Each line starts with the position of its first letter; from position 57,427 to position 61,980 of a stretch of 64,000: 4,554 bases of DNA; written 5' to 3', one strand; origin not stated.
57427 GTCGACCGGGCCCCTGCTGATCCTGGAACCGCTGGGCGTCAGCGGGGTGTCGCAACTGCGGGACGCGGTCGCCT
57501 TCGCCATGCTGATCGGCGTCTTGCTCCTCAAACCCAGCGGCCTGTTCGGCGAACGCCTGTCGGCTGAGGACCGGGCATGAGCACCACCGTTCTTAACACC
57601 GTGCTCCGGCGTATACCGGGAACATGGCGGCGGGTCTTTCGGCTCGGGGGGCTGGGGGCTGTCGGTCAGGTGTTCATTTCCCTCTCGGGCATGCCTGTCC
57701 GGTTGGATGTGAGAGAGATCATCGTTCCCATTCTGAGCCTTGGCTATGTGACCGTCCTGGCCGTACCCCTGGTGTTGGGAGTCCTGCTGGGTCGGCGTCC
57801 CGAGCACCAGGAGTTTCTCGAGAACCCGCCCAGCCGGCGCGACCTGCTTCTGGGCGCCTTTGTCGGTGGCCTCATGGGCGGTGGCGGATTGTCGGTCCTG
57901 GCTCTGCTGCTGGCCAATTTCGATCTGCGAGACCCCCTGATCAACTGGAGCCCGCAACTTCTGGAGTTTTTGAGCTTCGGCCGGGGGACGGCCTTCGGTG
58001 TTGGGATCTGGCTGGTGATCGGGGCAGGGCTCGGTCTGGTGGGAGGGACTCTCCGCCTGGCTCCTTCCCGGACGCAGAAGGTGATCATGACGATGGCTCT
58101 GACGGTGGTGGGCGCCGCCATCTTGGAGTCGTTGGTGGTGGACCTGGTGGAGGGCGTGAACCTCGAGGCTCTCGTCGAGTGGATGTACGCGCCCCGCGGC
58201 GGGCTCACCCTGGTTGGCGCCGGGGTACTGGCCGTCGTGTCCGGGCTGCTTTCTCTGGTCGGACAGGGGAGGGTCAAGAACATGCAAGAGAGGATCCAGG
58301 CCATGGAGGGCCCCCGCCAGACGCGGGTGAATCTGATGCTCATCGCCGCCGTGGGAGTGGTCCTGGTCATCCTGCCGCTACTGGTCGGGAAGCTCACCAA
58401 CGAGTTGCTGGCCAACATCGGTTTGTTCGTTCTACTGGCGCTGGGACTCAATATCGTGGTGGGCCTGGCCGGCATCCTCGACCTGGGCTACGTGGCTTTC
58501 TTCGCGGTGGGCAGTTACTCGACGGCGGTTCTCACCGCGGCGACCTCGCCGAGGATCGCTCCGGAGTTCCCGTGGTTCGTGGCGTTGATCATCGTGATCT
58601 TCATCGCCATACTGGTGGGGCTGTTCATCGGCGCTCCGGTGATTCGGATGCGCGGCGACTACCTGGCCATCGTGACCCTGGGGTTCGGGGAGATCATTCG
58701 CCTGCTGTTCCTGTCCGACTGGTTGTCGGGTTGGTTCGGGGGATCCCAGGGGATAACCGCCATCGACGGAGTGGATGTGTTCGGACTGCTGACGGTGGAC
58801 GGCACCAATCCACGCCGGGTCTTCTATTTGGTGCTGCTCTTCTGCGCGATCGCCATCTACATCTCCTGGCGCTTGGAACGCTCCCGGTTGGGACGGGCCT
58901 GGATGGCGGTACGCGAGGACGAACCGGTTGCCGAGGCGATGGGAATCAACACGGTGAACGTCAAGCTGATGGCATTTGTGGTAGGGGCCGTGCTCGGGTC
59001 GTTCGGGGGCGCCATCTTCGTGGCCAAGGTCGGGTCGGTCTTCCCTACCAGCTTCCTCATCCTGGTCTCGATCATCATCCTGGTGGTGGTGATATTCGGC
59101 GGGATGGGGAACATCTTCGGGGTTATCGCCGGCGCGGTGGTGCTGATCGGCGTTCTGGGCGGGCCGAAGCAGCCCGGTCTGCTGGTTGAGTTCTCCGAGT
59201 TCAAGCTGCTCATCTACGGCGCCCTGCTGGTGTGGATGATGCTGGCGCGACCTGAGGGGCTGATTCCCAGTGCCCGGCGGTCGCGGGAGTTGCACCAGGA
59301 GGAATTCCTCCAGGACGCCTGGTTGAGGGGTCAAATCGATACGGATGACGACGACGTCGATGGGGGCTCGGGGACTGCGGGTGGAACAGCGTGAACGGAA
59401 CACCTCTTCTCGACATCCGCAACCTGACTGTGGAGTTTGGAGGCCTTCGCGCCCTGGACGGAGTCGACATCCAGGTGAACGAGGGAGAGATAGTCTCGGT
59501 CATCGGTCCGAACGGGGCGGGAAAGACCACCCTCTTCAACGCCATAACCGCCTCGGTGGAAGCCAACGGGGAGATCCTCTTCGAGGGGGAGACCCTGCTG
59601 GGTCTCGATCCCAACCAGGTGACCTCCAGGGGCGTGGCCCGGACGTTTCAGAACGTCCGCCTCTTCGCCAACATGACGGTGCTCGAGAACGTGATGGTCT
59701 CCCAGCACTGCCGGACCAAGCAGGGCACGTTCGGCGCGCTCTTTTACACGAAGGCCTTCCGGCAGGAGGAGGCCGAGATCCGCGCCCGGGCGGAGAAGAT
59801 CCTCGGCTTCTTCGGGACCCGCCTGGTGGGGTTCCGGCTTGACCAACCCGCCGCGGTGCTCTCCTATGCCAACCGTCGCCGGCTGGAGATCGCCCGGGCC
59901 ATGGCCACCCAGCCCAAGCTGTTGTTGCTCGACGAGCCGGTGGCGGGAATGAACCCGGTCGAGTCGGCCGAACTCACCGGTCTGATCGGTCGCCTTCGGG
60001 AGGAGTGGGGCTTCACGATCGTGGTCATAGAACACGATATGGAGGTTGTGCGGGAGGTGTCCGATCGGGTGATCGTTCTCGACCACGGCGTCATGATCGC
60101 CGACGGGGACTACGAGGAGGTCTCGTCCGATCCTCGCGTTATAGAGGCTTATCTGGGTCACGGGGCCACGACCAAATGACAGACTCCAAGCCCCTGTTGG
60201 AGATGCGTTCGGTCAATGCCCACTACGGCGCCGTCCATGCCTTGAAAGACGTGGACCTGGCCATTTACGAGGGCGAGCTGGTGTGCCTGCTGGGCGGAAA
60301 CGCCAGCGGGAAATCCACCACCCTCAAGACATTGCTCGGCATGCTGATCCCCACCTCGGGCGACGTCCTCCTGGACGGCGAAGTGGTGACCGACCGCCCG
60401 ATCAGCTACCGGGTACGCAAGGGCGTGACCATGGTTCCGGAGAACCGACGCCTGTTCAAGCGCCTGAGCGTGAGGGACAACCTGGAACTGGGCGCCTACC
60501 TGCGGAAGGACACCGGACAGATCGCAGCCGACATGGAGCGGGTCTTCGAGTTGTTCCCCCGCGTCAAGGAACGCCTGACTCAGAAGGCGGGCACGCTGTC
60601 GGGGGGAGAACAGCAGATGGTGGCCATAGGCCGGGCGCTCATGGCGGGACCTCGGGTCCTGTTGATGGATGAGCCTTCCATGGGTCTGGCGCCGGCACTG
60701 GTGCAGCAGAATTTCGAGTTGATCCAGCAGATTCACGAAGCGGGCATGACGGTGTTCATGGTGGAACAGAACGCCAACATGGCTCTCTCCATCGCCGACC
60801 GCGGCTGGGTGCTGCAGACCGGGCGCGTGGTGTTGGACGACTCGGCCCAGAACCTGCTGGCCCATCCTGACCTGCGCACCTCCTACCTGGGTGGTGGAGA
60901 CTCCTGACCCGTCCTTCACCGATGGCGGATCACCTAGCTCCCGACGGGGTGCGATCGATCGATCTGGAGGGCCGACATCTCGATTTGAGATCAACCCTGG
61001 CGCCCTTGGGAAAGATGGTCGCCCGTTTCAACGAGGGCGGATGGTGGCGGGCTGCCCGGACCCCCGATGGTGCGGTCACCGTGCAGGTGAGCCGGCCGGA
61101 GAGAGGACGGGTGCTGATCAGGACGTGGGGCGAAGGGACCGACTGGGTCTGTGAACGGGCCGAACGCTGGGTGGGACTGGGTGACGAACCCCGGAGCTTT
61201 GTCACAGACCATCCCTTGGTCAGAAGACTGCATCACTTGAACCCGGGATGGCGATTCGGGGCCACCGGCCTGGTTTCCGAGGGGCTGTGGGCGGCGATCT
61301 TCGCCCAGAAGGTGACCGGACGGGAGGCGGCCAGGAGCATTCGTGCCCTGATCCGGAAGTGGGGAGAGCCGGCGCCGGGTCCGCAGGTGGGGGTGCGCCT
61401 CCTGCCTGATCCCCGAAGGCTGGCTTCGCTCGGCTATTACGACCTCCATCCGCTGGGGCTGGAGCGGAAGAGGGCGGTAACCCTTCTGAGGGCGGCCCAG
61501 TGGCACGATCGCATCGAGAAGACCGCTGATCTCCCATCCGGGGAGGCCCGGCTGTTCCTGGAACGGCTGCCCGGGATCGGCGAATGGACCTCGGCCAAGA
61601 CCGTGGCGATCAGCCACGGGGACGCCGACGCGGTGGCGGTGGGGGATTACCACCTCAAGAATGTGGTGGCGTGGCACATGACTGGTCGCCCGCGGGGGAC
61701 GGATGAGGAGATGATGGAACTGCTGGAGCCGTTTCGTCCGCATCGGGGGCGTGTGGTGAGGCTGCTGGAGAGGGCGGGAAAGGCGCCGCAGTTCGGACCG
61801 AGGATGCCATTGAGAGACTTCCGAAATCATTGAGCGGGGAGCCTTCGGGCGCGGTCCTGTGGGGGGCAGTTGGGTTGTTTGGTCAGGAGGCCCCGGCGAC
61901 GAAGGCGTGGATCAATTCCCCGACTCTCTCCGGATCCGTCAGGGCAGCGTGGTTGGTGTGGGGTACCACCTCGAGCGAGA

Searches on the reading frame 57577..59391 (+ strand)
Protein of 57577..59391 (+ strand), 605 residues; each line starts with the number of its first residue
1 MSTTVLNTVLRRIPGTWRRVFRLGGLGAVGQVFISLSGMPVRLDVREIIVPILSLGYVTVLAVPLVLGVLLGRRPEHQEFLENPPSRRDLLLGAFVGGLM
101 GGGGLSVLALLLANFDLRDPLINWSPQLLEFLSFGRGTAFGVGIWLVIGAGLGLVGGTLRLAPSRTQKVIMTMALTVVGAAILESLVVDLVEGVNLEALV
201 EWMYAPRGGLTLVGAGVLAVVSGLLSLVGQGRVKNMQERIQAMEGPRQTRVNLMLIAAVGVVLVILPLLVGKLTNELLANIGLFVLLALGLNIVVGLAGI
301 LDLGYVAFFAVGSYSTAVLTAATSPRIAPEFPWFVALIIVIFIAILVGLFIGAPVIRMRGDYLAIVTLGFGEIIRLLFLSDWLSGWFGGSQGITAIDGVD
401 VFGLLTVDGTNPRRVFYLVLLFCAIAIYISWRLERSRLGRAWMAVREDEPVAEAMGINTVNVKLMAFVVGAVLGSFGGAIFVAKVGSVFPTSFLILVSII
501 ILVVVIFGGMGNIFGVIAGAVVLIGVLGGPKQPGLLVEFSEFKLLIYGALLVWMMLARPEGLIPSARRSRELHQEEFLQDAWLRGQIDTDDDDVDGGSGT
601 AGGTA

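Call 6: search_protein_families(library=pfam, proteins=[window:57577-59391:+])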
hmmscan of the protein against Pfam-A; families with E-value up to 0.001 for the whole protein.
window:57577-59391:+ (605 aa): 1 family
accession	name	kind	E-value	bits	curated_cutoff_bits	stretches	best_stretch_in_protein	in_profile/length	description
PF02653.21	BPD_transp_2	-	4e-39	134.8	26.8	1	276-553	4-267/269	Branched-chain amino acid transport system / permease component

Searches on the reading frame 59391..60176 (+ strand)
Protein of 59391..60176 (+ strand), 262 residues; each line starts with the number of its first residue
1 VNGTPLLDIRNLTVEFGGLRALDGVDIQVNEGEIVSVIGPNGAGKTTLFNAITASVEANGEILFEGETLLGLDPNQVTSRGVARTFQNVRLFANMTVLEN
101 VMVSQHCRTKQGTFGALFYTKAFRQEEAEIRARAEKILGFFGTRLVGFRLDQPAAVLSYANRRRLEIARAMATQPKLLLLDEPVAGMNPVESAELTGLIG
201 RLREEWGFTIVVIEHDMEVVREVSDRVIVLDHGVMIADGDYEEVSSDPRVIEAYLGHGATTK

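Call 6: search_protein_families(library=pfam, proteins=[window:59391-60176:+])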
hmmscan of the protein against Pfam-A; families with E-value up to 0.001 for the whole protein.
window:59391-60176:+ (262 aa): 6 families
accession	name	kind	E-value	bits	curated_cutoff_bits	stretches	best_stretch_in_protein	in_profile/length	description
PF00005.33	ABC_tran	-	1.9e-29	103.5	25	1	22-185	1-137/137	ABC transporter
PF12399.14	BCA_ABC_TP_C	-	1.7e-11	43.9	25.5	1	235-259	2-26/27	Branched-chain amino acid ATP-binding cassette transporter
PF13304.12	AAA_21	-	7.1e-08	33.3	27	0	35-52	2-19/304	AAA domain, putative AbiEii toxin, Type IV TA system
PF13476.12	AAA_23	-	6.3e-06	27.4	27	1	18-54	6-41/201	AAA domain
PF13555.12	AAA_29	-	9.6e-05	22.5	27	1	22-55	12-45/61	P-loop containing region of AAA domain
PF09818.15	ABC_ATPase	-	0.00098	18.7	23.2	0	28-56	76-103/283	P-loop domain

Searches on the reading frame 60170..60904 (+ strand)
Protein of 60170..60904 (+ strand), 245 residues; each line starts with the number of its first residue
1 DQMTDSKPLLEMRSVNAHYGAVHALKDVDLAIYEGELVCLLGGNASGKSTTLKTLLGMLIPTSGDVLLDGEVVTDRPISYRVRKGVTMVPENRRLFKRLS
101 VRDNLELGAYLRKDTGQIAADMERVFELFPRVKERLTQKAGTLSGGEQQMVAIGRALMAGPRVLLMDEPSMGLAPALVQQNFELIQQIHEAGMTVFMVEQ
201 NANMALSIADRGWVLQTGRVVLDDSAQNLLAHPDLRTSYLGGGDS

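Call 6: search_protein_families(library=pfam, proteins=[window:60170-60904:+])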
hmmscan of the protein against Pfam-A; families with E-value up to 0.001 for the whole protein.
window:60170-60904:+ (245 aa): 2 families
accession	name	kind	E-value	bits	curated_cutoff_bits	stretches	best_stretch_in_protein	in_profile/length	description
PF00005.33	ABC_tran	-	2.8e-32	112.6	25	1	25-170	1-136/137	ABC transporter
PF13304.12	AAA_21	-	5.5e-06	27.1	27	0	37-59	1-23/304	AAA domain, putative AbiEii toxin, Type IV TA system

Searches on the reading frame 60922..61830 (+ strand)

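Call 6: search_protein_families(library=pfam, proteins=[window:60922-61830:+])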
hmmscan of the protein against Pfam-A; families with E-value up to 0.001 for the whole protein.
window:60922-61830:+ (303 aa): 1 family
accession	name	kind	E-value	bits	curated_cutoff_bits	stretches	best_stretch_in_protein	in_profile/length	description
PF00730.31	HhH-GPD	-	2e-06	28.5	26.2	1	124-272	2-107/108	HhH-GPD superfamily base excision DNA repair protein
